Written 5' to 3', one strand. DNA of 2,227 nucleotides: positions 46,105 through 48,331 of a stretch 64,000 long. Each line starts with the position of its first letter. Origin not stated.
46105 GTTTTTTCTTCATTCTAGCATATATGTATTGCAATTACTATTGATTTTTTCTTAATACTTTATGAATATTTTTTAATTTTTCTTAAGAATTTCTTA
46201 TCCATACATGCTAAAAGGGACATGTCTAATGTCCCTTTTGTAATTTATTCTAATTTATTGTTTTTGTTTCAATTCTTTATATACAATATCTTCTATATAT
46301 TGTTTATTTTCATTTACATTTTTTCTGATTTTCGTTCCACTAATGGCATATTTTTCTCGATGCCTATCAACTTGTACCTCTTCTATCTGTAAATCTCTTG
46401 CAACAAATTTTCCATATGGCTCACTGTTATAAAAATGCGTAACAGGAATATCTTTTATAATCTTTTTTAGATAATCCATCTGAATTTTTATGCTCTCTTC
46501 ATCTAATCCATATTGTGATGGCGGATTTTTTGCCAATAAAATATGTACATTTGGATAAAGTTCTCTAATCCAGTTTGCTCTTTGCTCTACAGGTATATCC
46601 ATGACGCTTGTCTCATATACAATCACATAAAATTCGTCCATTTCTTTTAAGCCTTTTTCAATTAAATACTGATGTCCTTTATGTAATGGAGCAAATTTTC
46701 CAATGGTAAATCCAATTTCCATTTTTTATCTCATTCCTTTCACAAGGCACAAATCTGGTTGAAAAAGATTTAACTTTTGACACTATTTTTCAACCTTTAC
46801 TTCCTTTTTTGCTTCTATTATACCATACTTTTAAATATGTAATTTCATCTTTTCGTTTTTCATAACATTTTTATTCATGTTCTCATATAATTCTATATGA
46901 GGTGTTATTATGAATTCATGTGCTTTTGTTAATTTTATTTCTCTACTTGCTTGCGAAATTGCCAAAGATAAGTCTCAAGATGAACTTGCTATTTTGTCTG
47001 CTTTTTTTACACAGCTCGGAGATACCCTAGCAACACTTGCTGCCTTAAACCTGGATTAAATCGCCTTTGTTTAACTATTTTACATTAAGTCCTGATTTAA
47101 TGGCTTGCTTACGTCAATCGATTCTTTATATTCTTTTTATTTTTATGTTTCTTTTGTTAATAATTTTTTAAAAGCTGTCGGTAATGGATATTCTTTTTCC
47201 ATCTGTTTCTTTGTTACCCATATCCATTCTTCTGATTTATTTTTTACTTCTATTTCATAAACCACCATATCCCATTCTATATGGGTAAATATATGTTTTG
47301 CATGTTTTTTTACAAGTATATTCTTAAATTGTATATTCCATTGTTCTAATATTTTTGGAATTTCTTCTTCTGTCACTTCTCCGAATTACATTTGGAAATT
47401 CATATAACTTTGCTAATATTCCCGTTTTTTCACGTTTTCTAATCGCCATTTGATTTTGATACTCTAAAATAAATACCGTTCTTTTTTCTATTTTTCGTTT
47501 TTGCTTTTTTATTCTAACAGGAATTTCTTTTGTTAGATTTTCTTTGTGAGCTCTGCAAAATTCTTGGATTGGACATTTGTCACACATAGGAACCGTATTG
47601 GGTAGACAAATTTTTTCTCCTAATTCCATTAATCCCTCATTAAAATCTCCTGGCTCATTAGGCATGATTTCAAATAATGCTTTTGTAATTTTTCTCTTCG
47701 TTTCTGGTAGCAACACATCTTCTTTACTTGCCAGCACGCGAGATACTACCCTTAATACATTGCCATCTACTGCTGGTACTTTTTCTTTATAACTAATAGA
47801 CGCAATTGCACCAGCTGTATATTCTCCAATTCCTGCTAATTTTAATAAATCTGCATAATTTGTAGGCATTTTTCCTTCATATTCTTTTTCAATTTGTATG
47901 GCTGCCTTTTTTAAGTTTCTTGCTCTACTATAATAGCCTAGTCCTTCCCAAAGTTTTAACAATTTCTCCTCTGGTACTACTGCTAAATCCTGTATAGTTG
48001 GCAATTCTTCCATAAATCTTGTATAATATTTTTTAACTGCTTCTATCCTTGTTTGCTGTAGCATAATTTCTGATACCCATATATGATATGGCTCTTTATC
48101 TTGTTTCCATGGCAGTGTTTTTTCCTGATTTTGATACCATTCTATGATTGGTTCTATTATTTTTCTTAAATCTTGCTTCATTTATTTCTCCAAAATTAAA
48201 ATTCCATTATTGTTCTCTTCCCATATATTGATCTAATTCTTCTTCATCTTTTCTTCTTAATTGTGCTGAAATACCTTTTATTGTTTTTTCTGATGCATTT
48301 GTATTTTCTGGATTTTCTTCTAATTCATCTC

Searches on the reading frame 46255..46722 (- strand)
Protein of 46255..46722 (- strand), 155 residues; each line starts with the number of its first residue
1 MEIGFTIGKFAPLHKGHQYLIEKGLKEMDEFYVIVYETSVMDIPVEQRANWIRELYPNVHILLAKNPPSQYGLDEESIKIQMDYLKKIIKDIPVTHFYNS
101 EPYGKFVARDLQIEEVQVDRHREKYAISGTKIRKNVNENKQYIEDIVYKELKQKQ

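Call 66: search_protein_families(library=pfam, proteins=[window:46255-46722:-], max_evalue=0.0001)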
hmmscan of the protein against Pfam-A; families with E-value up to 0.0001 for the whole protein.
window:46255-46722:- (155 aa): 2 families
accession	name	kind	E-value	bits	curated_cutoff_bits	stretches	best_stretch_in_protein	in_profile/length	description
PF08218.17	Citrate_ly_lig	-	1.9e-09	37.9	20.9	1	11-54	9-52/182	Citrate lyase ligase C-terminal domain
PF01467.32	CTP_transf_like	-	3.9e-06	27.5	21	1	6-134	2-132/133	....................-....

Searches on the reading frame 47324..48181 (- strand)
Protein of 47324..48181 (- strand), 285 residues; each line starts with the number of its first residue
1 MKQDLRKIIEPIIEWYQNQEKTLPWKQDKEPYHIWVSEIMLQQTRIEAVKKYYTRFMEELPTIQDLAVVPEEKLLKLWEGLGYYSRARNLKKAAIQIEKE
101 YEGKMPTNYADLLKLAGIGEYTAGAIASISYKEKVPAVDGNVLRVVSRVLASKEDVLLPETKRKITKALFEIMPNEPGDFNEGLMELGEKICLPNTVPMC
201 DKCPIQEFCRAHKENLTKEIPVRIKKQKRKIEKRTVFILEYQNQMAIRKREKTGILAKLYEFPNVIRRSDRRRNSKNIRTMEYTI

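Call 26: search_protein_families(library=pfam, proteins=[window:47324-48181:-], max_evalue=0.00001)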
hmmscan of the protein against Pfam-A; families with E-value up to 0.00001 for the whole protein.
window:47324-48181:- (285 aa): 3 families
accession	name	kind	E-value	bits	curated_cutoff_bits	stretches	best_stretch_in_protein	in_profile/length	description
PF00730.31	HhH-GPD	-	8.7e-25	87.6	26.2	1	36-171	1-104/108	HhH-GPD superfamily base excision DNA repair protein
PF00633.29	HHH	-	2.2e-07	30.8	24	1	100-129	1-30/30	Helix-hairpin-helix motif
PF14815.12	NUDIX_4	-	2.1e-06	27.9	35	1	235-265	1-32/113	NUDIX domain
